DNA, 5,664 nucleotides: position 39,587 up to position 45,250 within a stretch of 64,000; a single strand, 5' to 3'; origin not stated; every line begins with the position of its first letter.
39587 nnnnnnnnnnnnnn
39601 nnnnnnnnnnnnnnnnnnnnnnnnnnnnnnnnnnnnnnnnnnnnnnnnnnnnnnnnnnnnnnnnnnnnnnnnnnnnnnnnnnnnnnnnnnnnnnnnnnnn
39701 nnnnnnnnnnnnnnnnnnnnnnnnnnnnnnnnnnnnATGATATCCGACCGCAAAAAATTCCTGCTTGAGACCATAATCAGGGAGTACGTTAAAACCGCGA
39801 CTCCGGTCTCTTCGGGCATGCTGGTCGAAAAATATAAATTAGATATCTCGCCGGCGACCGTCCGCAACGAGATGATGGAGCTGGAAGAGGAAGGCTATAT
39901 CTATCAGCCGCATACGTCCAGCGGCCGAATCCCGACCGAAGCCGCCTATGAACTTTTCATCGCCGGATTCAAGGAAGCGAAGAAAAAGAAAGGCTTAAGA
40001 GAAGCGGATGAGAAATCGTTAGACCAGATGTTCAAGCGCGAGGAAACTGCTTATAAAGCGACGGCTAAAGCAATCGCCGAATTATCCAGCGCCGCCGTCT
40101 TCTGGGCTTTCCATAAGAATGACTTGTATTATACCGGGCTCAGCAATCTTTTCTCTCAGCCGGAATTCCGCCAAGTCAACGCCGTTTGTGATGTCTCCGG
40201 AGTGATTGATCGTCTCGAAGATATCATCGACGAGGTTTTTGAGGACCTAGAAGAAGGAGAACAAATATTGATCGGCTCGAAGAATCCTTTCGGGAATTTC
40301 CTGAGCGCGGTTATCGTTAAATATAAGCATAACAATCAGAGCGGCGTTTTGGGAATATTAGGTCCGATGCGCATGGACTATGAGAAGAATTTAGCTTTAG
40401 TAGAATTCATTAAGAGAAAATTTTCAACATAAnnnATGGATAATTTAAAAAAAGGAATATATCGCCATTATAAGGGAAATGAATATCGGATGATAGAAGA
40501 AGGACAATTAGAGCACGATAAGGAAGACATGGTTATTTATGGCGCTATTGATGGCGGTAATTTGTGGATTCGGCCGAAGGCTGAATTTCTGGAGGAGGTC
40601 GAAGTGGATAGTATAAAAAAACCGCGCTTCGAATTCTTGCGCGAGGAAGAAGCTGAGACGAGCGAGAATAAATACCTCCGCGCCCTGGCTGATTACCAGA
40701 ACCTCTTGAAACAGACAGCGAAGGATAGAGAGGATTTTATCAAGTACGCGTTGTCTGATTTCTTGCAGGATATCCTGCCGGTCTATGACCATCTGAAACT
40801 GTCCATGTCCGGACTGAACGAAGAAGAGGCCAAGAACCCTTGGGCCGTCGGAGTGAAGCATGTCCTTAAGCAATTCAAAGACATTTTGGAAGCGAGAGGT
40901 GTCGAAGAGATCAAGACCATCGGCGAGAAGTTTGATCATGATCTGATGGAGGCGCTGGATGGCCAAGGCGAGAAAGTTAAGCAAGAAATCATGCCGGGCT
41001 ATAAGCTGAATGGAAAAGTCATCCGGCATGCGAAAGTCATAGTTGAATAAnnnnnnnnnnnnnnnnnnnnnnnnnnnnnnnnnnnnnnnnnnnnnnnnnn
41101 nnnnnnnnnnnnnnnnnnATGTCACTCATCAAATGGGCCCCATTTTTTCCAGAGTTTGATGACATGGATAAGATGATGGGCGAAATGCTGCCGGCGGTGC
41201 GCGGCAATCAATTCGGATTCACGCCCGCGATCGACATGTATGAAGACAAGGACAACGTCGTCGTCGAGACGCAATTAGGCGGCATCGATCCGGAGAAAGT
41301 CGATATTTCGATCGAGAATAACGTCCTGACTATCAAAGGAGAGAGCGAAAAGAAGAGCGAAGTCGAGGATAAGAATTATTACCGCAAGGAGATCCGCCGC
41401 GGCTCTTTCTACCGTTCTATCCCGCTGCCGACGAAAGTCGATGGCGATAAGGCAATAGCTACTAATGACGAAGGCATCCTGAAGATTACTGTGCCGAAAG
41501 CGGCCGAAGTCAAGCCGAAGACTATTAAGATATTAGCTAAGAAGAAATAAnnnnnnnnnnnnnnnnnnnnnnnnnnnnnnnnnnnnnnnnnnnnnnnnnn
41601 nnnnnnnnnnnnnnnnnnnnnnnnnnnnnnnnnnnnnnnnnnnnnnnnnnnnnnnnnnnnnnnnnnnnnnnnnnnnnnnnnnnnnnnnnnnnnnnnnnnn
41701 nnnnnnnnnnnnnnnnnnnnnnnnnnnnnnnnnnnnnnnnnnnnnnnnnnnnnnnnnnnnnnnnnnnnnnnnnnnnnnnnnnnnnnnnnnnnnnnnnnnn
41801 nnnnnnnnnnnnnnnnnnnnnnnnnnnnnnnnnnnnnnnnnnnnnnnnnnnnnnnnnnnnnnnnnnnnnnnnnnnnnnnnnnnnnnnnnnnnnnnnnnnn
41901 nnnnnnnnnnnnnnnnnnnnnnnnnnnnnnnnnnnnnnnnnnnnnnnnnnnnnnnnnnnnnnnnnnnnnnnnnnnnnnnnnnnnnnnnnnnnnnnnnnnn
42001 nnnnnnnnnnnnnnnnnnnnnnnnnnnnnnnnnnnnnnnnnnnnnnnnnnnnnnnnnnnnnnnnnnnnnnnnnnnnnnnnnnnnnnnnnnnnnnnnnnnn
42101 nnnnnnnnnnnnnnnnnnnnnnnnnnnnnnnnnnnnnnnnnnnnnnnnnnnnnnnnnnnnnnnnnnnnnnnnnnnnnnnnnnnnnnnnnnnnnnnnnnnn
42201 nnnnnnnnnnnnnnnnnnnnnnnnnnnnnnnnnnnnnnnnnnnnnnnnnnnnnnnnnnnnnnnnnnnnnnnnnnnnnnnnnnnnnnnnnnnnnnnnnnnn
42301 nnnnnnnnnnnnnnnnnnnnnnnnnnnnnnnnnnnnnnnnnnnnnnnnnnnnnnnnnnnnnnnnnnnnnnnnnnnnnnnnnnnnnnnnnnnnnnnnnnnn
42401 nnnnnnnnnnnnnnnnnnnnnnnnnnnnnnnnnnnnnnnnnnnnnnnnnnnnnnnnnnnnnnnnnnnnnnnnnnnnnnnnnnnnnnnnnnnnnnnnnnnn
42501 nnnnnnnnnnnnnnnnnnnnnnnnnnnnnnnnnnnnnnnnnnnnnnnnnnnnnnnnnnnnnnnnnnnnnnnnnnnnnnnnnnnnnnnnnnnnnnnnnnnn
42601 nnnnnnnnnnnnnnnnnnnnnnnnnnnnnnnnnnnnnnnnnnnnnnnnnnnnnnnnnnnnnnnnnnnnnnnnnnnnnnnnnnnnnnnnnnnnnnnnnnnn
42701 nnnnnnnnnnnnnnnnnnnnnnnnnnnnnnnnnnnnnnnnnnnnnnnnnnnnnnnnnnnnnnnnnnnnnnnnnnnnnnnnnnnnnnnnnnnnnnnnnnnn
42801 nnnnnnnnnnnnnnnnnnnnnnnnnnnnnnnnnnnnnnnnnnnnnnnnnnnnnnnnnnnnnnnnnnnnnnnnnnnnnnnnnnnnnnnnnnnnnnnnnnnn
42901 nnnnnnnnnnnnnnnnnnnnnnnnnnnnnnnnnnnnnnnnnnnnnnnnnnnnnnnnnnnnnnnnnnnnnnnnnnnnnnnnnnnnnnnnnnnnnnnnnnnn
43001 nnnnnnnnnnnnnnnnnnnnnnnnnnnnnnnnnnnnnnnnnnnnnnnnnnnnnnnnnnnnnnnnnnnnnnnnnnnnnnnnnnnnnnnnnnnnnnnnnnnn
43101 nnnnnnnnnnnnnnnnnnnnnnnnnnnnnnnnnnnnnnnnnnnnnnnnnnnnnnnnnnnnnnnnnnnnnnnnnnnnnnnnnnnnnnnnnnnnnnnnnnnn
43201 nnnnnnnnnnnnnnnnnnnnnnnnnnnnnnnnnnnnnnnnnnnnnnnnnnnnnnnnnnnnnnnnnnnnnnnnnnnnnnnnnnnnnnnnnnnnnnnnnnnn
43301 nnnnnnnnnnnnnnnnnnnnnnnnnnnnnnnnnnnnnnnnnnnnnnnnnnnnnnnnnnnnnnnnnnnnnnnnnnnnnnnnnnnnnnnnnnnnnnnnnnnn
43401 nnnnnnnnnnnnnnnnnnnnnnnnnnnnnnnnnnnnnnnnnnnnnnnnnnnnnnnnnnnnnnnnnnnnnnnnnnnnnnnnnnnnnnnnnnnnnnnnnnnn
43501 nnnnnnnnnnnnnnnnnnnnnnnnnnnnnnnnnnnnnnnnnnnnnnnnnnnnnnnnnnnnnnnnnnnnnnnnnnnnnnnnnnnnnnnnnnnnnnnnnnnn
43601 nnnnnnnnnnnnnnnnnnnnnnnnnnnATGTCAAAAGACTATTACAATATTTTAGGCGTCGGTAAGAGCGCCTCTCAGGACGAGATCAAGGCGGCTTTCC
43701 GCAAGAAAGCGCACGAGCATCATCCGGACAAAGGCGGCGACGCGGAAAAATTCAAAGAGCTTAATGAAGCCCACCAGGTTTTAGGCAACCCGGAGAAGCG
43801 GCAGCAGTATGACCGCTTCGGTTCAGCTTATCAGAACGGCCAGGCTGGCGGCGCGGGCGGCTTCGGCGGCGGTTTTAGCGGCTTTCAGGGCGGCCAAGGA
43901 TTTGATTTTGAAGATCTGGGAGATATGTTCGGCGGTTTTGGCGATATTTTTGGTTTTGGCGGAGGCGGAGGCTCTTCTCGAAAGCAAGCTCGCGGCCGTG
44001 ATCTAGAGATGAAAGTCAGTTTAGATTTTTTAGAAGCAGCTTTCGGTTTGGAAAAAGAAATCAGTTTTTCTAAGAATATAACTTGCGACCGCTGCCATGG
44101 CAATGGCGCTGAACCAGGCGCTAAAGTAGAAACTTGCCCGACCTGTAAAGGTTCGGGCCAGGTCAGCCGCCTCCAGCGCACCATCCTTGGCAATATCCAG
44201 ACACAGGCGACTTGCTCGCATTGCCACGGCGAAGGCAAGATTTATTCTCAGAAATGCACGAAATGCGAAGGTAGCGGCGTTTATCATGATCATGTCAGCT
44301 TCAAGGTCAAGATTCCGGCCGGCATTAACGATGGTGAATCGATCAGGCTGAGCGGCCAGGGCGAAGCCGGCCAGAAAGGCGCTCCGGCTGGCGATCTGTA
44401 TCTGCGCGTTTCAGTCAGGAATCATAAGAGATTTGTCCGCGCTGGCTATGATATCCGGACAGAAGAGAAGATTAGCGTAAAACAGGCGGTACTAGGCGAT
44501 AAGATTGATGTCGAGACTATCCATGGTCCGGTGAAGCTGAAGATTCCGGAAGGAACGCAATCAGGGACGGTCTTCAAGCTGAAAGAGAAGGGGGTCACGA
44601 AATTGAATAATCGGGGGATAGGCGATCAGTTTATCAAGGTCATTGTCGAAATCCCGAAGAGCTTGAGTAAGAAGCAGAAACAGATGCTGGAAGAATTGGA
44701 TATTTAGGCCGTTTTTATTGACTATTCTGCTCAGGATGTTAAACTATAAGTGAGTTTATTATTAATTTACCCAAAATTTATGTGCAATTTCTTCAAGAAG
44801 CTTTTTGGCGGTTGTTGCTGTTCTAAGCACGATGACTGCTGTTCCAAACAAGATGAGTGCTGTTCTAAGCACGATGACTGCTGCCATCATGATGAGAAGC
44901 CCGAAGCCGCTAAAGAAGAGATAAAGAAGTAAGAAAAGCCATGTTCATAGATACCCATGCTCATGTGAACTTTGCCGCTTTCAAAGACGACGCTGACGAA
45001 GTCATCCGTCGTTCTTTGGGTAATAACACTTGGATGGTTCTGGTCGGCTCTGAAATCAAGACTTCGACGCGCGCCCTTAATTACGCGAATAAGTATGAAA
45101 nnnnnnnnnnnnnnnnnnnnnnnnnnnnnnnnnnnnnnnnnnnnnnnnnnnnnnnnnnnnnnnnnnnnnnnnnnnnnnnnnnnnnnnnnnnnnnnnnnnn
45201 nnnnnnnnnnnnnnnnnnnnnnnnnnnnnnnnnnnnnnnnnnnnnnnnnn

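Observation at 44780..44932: Fifty-residue peptide made of CCSK(H/Q)D(D/E) heptads, encoded by 21-bp tandem repeats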

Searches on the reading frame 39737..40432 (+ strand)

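Call 53: search_protein_families(library=pfam, proteins=[window:39737-40432:+], max_evalue=0.00001)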
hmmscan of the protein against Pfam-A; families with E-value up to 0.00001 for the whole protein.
window:39737-40432:+ (231 aa): 1 family
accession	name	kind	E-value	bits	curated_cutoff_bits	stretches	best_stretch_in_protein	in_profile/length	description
PF01628.27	HrcA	-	9.3e-19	68.7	22.2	1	74-217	74-213/215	HrcA protein C terminal domain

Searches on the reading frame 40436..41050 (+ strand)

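Call 53: search_protein_families(library=pfam, proteins=[window:40436-41050:+], max_evalue=0.00001)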
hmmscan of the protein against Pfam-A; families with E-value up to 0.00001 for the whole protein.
window:40436-41050:+ (204 aa): 2 families
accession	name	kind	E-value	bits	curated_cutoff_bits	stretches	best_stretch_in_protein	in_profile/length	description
PF01025.24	GrpE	-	1.3e-34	119.8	25.8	1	69-203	22-163/165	GrpE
PF07866.17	DUF1653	-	1.9e-18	67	23.5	1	7-66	1-61/62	Protein of unknown function (DUF1653)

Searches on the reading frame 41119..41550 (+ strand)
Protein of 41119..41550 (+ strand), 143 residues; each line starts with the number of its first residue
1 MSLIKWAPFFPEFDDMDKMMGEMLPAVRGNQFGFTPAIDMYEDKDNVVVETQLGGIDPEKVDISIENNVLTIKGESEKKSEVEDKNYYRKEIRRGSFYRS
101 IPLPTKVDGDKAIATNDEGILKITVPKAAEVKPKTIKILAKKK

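Call 53: search_protein_families(library=pfam, proteins=[window:41119-41550:+], max_evalue=0.00001)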
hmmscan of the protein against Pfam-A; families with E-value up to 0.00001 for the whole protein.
window:41119-41550:+ (143 aa): 1 family
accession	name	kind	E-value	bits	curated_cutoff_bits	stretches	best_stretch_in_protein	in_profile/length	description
PF00011.27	HSP20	-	1.5e-20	73.6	20.8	1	40-138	2-101/102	Hsp20/alpha crystallin family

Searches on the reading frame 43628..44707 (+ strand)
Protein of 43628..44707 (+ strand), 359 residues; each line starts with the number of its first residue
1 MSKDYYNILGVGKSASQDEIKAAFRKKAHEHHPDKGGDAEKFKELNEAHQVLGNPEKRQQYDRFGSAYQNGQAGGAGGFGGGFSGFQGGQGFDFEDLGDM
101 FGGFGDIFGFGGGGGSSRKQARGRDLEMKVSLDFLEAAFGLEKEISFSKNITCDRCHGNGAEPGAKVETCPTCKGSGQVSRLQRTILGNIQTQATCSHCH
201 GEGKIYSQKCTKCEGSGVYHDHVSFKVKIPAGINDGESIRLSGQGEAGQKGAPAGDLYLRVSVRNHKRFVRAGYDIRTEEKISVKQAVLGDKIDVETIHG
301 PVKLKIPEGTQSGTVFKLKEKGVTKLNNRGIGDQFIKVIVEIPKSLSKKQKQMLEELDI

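Call 4: search_protein_families(library=ncbifam, proteins=[window:43628-44707:+], max_evalue=10)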
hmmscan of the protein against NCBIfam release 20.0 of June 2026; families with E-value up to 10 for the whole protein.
window:43628-44707:+ (359 aa): 18 families
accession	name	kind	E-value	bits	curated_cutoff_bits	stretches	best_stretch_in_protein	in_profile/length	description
TIGR02349.1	DnaJ_bact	equivalog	7.5e-124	413.7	377.2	1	4-357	1-350/354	molecular chaperone DnaJ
NF008035.0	PRK10767.1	subfamily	1.3e-113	379.8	338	1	2-358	3-345/374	molecular chaperone DnaJ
NF010894.0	PRK14301.1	equivalog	3.3e-100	335.7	548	1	2-358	3-348/373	chaperone protein DnaJ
NF010874.0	PRK14281.1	equivalog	8e-93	311.7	619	1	1-357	1-369/397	chaperone protein DnaJ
NF010872.0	PRK14279.1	equivalog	6.2e-92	308.7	556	1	2-355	8-373/394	molecular chaperone DnaJ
NF010871.0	PRK14278.1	equivalog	8.5e-91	304.6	502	1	1-357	1-347/378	molecular chaperone DnaJ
NF010885.0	PRK14292.1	equivalog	3.9e-89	299.2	585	1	3-356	2-344/371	chaperone protein DnaJ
NF010892.0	PRK14299.1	equivalog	8.8e-56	189.3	392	2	2-151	3-157/291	chaperone protein DnaJ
NF007618.0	PRK10266.1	equivalog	6.4e-44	150.6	403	2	224-353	159-286/306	curved DNA-binding protein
NF037946.1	terminal_TopJ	equivalog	1.6e-42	146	300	2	3-66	5-71/810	terminal organelle assembly protein TopJ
TIGR03835.1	termin_org_DnaJ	equivalog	1.4e-22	79.9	512.25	2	3-65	2-67/871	terminal organelle assembly protein TopJ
NF058604.1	RtpA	equivalog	1.6e-08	34.5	65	2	193-218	9-34/50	anti-TRAP protein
NF050028.1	CldAdptActJ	equivalog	1.2e-06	28.9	150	1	4-51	3-59/93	cold adaptation protein ActJcold adaptation protein ActJ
NF006948.0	PRK09430.1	equivalog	2.1e-06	27.5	162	1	4-35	201-232/267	co-chaperone DjlA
TIGR02642.1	phage_xxxx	hypoth_equivalog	0.00067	19.4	101.4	2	150-183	181-213/267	TIGR02642 family protein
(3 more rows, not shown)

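Call 5: search_protein_families(library=pfam, proteins=[window:43628-44707:+], max_evalue=10)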
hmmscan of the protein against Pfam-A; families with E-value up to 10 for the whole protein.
window:43628-44707:+ (359 aa): 12 families
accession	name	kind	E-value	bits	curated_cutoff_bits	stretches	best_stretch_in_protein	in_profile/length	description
PF01556.23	DnaJ_C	-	1.6e-46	158.6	26.6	1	126-343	1-152/152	DnaJ C terminal domain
PF00226.36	DnaJ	-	1e-22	80.5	27.8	1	4-62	1-63/63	DnaJ domain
PF00684.25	DnaJ_CXXCXGXG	-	2.2e-18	66.7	32.7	1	153-217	1-65/65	DnaJ central domain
PF15777.11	Anti-TRAP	-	0.00082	19.8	32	2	152-179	12-42/59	Tryptophan RNA-binding attenuator protein inhibitory protein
PF17302.8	DUF5351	-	0.0011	19.7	27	2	168-178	18-28/29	Family of unknown function (DUF5351)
PF25436.1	BSD2_CRD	-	0.029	15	27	2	195-225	4-32/69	BSD2 cysteine rich domain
PF20833.2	RNase_E_G_Thio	-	0.076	13.6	26.8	2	195-208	1-14/86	RNase E/G, Thioredoxin-like domain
PF21002.2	TMEM106_N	-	0.21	12.7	24.5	1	165-183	52-70/91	Transmembrane protein 106 N-terminal region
PF14522.11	Cytochrome_C7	-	0.65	10.3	24.8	1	146-213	8-65/67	Cytochrome c7 and related cytochrome c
PF14537.11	Cytochrom_c3_2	-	1.3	10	25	1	149-213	5-77/79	Cytochrome c3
PF25112.1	zf-AtTam37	-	1.7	9.8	27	1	192-224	6-35/111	AtTam37 zinc finger region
PF18551.6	TackOD1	-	2.9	7.8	32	0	141-175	65-96/188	Thaumarchaeal output domain 1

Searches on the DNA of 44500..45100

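Call 45: search_rna_families(source=window, start=44500, end=45100, threshold=evalue, max_evalue=1)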
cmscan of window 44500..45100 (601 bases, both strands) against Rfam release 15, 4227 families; matches with E-value up to 1: 0.
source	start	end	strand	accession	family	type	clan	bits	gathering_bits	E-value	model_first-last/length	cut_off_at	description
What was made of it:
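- On Amino-acid-sensing leader peptide (attenuator): There is no Rfam match (call 45).
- There is no Rfam hit (call 45). tatD is not a cysteine-pathway gene.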
